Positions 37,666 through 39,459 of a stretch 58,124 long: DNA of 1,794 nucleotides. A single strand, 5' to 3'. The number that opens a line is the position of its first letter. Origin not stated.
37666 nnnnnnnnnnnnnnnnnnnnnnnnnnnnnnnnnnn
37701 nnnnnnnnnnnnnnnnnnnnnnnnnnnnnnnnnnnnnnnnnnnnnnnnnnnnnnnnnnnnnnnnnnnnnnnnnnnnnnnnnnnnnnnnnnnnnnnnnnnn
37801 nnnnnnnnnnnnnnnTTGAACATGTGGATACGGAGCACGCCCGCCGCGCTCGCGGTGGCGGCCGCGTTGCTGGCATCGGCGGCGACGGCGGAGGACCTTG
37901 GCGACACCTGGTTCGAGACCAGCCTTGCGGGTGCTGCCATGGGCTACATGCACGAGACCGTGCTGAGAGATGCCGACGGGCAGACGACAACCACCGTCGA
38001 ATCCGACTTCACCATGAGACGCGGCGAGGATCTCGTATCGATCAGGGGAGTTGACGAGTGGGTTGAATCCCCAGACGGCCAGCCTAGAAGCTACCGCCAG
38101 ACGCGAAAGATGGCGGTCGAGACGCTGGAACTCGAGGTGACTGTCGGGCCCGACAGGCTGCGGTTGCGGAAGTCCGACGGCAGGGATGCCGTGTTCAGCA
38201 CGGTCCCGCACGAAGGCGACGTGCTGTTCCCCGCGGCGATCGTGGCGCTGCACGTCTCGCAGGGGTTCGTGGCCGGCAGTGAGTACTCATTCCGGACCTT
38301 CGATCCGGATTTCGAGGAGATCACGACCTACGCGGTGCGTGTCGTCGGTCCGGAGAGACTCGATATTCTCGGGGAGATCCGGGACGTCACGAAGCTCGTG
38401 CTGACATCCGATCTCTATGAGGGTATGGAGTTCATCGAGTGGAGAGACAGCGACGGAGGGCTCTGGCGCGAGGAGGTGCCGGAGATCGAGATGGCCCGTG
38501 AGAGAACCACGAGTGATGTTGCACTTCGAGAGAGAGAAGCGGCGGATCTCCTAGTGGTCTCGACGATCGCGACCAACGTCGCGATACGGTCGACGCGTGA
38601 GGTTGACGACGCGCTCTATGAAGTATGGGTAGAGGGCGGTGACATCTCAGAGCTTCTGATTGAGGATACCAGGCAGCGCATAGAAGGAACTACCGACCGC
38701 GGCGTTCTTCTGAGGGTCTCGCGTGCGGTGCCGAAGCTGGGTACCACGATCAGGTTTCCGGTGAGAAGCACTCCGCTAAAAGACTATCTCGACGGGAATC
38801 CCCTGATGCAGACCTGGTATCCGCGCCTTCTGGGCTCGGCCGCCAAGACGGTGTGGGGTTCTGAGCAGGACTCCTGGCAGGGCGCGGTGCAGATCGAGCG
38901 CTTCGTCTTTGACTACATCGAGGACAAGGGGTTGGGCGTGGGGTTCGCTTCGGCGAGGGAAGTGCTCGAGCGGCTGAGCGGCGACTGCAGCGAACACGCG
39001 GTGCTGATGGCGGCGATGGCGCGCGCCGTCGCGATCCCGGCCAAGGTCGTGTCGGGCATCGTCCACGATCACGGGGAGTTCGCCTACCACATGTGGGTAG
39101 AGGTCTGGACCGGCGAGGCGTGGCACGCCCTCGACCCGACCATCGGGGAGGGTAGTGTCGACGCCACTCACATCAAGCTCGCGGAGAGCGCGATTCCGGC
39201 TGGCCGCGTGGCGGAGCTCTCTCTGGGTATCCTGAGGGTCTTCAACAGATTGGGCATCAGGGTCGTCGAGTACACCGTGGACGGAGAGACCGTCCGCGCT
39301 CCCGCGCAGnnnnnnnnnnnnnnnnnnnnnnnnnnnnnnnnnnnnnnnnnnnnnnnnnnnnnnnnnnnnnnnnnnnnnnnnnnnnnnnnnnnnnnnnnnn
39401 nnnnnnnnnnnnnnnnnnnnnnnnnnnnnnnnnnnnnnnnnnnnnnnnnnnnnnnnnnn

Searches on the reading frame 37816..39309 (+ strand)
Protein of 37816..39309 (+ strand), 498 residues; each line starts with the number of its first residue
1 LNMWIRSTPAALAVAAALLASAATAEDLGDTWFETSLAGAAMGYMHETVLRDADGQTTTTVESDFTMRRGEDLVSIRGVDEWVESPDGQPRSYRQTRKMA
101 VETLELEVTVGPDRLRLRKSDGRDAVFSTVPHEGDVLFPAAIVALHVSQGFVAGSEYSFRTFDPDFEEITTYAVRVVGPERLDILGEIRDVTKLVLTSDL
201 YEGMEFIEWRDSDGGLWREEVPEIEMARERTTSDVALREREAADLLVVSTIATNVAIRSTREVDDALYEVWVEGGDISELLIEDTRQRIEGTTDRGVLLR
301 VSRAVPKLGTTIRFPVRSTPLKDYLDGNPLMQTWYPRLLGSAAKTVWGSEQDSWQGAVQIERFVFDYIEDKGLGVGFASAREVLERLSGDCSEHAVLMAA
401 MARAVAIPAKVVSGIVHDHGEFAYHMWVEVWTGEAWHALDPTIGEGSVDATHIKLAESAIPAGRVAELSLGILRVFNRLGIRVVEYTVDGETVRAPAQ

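Call 36: search_protein_families(library=pfam, proteins=[window:37816-39309:+], max_evalue=0.001)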
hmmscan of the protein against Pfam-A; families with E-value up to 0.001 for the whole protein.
window:37816-39309:+ (498 aa): 3 families
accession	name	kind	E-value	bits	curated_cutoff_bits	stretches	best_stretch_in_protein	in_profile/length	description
PF01841.26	Transglut_core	-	5e-18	65.8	23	1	344-441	5-108/108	Transglutaminase-like superfamily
PF13471.12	Transglut_core3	-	4.4e-05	23.8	26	1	389-430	56-97/117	Transglutaminase-like superfamily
PF24656.1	CEPT76_peptidase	-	0.0002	22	27.8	1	378-441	4-69/121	CEP76 peptidase-like domain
